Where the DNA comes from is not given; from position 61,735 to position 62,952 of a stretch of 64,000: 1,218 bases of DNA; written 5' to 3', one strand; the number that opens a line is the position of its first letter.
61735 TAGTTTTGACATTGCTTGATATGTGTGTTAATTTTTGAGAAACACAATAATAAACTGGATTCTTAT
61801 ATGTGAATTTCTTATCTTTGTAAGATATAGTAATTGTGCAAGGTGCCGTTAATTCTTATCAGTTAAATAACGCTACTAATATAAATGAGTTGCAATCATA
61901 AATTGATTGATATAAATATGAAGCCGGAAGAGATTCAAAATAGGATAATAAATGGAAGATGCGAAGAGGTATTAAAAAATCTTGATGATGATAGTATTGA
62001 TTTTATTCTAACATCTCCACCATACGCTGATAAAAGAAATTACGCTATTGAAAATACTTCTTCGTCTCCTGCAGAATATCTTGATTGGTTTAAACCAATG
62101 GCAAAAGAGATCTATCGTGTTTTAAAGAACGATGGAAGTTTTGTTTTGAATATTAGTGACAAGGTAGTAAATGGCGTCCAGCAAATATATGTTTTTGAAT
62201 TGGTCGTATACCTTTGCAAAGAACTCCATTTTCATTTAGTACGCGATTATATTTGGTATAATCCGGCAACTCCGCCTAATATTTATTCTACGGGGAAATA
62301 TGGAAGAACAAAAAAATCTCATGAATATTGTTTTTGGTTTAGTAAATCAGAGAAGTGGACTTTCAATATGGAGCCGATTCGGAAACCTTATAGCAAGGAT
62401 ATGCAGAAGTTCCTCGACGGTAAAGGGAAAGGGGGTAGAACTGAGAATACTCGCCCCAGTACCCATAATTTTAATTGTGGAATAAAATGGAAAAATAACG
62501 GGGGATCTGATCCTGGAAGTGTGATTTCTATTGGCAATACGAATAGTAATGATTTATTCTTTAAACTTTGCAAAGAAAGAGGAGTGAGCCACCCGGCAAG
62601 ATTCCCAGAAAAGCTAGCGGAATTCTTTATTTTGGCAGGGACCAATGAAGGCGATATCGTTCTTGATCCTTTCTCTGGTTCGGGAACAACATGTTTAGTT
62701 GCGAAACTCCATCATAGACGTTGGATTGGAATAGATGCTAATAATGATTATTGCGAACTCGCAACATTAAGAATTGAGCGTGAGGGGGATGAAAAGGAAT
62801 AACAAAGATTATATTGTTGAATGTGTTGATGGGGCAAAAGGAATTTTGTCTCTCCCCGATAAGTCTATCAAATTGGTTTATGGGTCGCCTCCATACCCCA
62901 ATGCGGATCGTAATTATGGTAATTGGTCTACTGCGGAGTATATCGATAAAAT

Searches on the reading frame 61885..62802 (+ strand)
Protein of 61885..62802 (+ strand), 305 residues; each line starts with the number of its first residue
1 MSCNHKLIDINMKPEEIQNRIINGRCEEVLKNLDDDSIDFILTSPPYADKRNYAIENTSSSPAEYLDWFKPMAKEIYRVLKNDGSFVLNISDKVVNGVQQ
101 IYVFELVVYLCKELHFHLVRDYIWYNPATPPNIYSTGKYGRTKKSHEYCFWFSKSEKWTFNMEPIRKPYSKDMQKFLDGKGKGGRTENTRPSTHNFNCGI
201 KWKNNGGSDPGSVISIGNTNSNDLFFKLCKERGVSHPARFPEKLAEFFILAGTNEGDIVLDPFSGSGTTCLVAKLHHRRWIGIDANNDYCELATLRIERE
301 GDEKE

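Call 41: search_protein_families(library=pfam, proteins=[window:61885-62802:+], max_evalue=0.001)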
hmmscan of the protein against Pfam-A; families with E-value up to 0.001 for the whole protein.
window:61885-62802:+ (305 aa): 2 families
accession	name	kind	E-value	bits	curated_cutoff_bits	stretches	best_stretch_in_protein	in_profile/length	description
PF01555.25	N6_N4_Mtase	-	4.8e-53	180.8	26.7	1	38-293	1-219/221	DNA methylase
PF01170.24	UPF0020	-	8.5e-06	26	22.3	1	232-281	4-54/197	RMKL-like, methyltransferase domain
